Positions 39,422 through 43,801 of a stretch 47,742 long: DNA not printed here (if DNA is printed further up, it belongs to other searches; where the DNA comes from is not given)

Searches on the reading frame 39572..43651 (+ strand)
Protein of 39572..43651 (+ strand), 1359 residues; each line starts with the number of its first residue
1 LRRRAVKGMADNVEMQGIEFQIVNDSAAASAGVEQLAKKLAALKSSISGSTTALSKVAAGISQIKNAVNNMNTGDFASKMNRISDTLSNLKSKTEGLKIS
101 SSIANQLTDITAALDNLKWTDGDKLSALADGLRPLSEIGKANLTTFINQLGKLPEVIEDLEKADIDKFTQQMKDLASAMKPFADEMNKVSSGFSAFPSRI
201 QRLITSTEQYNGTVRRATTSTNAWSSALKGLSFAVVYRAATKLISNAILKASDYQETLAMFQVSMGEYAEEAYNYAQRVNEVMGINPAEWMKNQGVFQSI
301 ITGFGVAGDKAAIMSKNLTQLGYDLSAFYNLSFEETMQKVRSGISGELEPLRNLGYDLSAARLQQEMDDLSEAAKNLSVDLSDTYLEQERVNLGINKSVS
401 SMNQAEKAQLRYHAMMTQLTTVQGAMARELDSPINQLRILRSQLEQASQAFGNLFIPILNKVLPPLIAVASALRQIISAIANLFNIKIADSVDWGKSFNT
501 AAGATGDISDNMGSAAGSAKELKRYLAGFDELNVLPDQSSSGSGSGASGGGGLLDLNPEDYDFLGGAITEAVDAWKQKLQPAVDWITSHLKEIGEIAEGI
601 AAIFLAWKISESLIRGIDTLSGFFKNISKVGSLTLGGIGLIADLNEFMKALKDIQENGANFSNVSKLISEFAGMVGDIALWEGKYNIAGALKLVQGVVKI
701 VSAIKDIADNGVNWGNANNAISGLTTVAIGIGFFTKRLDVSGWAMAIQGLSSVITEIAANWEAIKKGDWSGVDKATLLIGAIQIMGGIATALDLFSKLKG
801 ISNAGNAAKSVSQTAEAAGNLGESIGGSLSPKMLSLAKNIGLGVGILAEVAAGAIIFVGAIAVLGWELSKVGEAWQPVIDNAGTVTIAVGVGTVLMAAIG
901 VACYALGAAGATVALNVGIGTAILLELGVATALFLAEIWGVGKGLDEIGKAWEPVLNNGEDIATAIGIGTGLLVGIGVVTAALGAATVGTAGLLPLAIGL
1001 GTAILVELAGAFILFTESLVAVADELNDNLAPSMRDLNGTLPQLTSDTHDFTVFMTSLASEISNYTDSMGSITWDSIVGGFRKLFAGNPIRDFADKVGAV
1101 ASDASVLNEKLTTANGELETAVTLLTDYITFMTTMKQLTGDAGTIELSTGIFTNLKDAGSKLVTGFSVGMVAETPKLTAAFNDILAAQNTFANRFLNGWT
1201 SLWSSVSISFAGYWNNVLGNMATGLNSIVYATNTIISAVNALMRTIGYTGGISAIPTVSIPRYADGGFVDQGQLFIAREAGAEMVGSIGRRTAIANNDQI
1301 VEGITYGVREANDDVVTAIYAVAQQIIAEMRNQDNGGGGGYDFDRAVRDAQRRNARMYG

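Call 62: search_protein_families(library=phrogs, proteins=[window:39572-43651:+], max_evalue=0.00001)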
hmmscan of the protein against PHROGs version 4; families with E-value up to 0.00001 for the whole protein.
window:39572-43651:+ (1359 aa): 4 families
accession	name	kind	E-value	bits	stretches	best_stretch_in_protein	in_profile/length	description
phrog_1535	-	tail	1.4e-55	190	1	29-1325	18-1109/1152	tail length tape measure protein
phrog_28918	-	unknown function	1.1e-31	110.4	3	371-546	135-331/1445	-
phrog_31409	-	tail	3.5e-16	60.2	1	177-522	13-326/365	tail length tape measure protein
phrog_167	-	tail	5.8e-09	35.2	1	25-730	111-715/1555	tail length tape measure protein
